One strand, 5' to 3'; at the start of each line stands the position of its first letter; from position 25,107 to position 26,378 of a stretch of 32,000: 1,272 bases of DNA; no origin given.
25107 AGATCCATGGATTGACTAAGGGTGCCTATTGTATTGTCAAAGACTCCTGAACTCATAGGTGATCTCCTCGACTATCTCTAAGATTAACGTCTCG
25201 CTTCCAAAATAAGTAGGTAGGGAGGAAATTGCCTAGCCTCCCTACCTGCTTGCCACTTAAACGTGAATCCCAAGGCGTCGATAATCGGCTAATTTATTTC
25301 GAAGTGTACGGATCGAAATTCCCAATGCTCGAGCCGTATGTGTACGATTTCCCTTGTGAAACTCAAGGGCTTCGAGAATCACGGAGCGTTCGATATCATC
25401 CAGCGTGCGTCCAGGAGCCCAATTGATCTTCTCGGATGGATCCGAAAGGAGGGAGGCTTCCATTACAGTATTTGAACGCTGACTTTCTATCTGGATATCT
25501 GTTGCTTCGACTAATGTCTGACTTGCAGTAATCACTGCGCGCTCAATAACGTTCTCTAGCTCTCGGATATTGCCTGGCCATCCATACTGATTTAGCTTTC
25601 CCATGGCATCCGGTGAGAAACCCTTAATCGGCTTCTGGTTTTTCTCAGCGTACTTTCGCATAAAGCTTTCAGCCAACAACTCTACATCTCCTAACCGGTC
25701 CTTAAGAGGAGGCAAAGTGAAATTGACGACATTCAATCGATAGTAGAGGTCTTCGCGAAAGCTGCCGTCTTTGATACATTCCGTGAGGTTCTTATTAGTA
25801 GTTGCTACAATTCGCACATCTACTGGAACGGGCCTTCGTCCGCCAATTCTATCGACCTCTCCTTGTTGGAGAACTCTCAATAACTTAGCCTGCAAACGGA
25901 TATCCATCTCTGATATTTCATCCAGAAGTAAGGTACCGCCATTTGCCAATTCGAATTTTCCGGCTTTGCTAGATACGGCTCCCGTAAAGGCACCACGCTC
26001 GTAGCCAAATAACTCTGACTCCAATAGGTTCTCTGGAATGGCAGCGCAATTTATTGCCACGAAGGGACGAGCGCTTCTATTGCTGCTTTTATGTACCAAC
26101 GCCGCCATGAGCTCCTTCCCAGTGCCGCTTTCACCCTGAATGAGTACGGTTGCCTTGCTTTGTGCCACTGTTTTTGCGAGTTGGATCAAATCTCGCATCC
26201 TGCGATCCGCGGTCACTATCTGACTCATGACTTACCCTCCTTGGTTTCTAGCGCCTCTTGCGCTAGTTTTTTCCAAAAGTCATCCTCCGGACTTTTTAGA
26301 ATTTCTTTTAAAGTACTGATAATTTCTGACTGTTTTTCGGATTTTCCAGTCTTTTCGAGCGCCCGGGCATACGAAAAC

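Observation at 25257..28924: Sensor-less sigma-54 activator translationally coupled to an exported 899-aa beta-module/TPR protein, directly upstream of flgB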

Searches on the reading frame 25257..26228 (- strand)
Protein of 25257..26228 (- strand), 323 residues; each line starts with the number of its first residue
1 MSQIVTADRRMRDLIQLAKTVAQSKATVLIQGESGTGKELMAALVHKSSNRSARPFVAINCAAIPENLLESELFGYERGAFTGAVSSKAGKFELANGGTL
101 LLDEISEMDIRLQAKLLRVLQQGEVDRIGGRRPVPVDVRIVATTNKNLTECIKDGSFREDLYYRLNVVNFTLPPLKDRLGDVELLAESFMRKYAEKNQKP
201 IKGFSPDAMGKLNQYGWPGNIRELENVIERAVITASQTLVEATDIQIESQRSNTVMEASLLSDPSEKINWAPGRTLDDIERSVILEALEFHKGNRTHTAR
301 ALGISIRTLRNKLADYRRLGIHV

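Call 7: search_protein_families(library=pfam, proteins=[window:25257-26228:-], max_evalue=0.01)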
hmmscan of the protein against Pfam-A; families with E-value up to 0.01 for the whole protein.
window:25257-26228:- (323 aa): 14 families
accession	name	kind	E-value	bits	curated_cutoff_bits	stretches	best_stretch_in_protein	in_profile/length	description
PF00158.32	Sigma54_activat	-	1.5e-72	243.2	20.2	1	4-169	1-166/168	Sigma-54 interaction domain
PF25601.1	AAA_lid_14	-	3.2e-25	88.2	27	1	177-253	2-78/87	AAA+ ATPase lid domain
PF14532.12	Sigma54_activ_2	-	5.3e-22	79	25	1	11-175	7-138/138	Sigma-54 interaction domain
PF02954.25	HTH_8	-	2.1e-14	53.4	22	1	275-316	1-42/42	Bacterial regulatory protein, Fis family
PF07728.20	AAA_5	-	1.2e-06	29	22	1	28-147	2-124/139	AAA domain (dynein-related subfamily)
PF18024.7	HTH_50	-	2.1e-05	24.5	27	1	276-316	8-47/50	Helix-turn-helix domain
PF07724.20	AAA_2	-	3.7e-05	24.3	27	1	25-153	3-132/166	AAA domain (Cdc48 subfamily)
PF01078.27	Mg_chelatase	-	0.00012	22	20.3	0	83-146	93-158/207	Magnesium chelatase, subunit ChlI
PF00004.35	AAA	-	0.0015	19.5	21.2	1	28-146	1-110/131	ATPase family associated with various cellular activities (AAA)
PF00493.29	MCM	-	0.0015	18.1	23.3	1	21-125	53-150/224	MCM P-loop domain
PF13245.12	AAA_19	-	0.003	18.2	25.1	0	84-123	71-117/134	AAA domain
PF07726.17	AAA_3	-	0.0031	17.8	27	1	28-146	2-112/131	ATPase family associated with various cellular activities (AAA)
PF13604.12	AAA_30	-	0.0043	17.2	27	1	17-122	9-114/191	AAA domain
PF13518.12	HTH_28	-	0.0052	17.3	25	0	283-321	5-41/52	Helix-turn-helix domain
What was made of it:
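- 25257..26228 (-): 323-aa receiver-less sigma-54 activator (AAA+ 4-253, Fis-type HTH 275-316). Pfam (call 7).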

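Call 8: search_protein_families(library=ncbifam, proteins=[window:25257-26228:-], max_evalue=0.01)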
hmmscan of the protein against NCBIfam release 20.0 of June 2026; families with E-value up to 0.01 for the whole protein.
window:25257-26228:- (323 aa): 29 families (the best 25 are shown)
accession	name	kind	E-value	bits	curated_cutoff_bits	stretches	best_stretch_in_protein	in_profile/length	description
NF050807.1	TransRegFlbDCaul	equivalog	2.3e-131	438.8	750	1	3-323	119-445/454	sigma-54-dependent transcriptional regulator FlbD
NF008469.0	PRK11361.1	equivalog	4.6e-111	371.8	714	1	2-316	143-454/461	acetoacetate metabolism transcriptional regulator AtoC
NF041552.1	TF_PrdR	equivalog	6.3e-108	361.6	795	1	2-316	267-576/577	sigma-54 dependent transcriptional regulator PrdR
TIGR01817.1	nifA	equivalog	3.9e-106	355.9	528.85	1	3-269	197-462/534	nif-specific transcriptional activator NifA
TIGR02915.1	PEP_resp_reg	equivalog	4e-104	348.9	502.6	1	3-314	140-440/445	PEP-CTERM-box response regulator transcription factor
NF003451.0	PRK05022.1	equivalog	3.2e-99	333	476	1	3-321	191-510/512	nitric oxide reductase transcriptional regulator NorR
TIGR01818.1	ntrC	equivalog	6.7e-98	328.5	558.6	1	4-315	136-462/463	nitrogen regulation protein NR(I)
NF038308.1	RNA_repair_RtcR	equivalog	2.5e-93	313.7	650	1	2-316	180-516/530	RNA repair transcriptional activator RtcR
NF007689.0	PRK10365.1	equivalog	2.5e-91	306.7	760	1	5-314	142-440/441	sigma-54-dependent response regulator transcription factor ZraR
TIGR02329.1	propionate_PrpR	equivalog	2.7e-90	303.5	499.2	1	3-313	213-524/526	propionate catabolism operon regulatory protein PrpR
NF041906.1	V4R_TF_MobR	exception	8.1e-87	291.9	999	1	9-313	239-541/544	phenol degradation transcriptional regulator MobR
NF011695.0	PRK15115.1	equivalog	5.6e-86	289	763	1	3-304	136-424/445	two-component system response regulator GlrR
TIGR02974.1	phageshock_pspF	equivalog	1.3e-85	287.6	443.55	1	12-254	9-252/336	phage shock protein operon transcriptional activator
NF011953.0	PRK15424.1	equivalog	4.8e-85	286.2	703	1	4-314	221-532/538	propionate catabolism operon regulatory protein PrpR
NF049963.1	RespRegFlgRCampy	domain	5.3e-84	282.5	750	1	10-257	142-389/429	fla regulon two-component system response regulator FlgR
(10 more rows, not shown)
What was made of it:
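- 25257..26228 (-): The best NCBIfam family is Caulobacter FlbD at 438.8 bits, aligned to model positions 119-445 of 454, so the receiver is missing (call 8).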
